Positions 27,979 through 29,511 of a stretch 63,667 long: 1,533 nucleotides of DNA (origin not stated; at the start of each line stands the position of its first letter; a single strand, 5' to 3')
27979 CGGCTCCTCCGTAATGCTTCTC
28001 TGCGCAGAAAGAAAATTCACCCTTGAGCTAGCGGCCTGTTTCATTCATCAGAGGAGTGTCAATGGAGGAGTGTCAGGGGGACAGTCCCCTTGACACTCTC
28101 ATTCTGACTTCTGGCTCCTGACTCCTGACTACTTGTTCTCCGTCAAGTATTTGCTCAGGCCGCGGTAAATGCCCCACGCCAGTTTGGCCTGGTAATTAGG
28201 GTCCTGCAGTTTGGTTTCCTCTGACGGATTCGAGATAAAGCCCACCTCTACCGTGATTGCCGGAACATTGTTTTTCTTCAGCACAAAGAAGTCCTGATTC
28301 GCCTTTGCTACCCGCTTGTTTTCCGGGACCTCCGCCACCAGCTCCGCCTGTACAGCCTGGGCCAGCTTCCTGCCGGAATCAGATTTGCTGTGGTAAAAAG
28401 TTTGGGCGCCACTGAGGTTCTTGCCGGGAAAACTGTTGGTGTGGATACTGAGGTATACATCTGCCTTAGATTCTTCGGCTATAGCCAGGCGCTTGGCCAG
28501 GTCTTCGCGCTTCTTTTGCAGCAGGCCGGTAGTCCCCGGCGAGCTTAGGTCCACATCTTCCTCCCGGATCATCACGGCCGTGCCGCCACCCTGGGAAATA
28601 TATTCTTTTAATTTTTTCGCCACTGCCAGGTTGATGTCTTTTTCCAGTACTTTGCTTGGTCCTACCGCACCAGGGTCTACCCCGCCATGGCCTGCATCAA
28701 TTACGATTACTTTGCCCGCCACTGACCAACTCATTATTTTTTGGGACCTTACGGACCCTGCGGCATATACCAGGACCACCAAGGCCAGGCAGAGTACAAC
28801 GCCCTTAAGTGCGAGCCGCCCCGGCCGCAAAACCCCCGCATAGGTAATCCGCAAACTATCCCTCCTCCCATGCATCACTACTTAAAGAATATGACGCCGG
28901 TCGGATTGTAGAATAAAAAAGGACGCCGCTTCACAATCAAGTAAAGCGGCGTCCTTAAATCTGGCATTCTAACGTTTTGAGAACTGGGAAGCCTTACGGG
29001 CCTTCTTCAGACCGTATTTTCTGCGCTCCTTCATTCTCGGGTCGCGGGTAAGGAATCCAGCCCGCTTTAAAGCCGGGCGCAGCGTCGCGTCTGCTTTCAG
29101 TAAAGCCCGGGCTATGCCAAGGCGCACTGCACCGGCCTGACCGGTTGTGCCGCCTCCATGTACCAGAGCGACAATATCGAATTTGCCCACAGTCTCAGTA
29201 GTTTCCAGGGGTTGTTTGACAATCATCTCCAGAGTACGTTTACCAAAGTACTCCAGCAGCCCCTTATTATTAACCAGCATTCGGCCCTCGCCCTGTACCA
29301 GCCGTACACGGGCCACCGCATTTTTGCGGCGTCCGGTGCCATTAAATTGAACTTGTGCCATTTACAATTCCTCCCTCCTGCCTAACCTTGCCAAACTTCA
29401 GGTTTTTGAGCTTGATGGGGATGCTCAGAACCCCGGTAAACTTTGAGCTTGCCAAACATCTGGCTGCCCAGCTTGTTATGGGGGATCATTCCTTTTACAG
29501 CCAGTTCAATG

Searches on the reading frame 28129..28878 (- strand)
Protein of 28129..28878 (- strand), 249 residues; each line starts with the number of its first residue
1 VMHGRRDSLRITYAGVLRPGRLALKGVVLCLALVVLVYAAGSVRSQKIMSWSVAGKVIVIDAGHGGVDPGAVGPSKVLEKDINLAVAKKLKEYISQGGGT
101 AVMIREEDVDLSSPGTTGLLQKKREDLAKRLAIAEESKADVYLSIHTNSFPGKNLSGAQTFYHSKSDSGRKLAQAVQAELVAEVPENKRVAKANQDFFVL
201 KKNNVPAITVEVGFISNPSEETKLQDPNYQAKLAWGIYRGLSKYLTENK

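Call 76: search_protein_families(library=pfam, proteins=[window:28129-28878:-], max_evalue=0.01)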
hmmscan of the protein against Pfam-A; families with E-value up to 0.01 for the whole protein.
window:28129-28878:- (249 aa): 1 family
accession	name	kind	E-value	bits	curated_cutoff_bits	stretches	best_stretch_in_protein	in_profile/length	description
PF01520.23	Amidase_3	-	6.3e-52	176.6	27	1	58-242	1-173/174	N-acetylmuramoyl-L-alanine amidase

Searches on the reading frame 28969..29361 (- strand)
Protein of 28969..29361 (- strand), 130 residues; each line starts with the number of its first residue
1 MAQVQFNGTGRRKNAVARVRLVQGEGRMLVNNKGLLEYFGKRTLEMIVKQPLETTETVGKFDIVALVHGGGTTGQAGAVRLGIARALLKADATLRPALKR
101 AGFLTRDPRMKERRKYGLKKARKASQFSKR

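Call 6: find_encoding_contigs(protein=window:28969-29361:-, flank=10000, max_places=10)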
Protein window:28969-29361:- (130 aa): 9 contigs read that carry it; 5 places shown.
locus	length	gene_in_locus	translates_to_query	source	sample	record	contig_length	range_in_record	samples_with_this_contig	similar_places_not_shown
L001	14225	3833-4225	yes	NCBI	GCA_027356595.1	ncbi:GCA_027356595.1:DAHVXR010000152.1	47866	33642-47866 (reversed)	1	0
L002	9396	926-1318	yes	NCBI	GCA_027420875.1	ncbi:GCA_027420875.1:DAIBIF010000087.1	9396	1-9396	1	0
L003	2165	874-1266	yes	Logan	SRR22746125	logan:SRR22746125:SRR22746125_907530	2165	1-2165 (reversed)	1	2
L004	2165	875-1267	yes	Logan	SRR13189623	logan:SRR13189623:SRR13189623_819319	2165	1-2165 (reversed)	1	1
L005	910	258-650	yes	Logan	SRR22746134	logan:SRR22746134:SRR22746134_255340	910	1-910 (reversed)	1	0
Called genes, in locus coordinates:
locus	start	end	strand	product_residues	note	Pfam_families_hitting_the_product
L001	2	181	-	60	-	?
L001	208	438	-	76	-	-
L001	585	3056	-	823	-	PF25873:WHD_MalT, PF00196:GerE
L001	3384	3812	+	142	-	PF00572:Ribosomal_L13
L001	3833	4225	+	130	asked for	PF00380:Ribosomal_S9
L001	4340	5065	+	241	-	PF01520:Amidase_3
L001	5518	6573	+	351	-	PF19328:DAP_DH_C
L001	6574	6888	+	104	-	PF22010:OrtA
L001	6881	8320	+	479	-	PF00291:PALP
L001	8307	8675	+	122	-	PF16552:OAM_alpha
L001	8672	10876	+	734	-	PF09043:Lys-AminoMut_A, PF16554:OAM_dimer, PF02310:B12-binding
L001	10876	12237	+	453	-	PF13941:MutL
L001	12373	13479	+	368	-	PF01168:Ala_racemase_N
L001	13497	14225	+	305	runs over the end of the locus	PF00491:Arginase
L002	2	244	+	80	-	?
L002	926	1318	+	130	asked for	PF00380:Ribosomal_S9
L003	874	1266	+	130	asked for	PF00380:Ribosomal_S9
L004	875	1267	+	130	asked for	PF00380:Ribosomal_S9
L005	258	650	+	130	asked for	PF00380:Ribosomal_S9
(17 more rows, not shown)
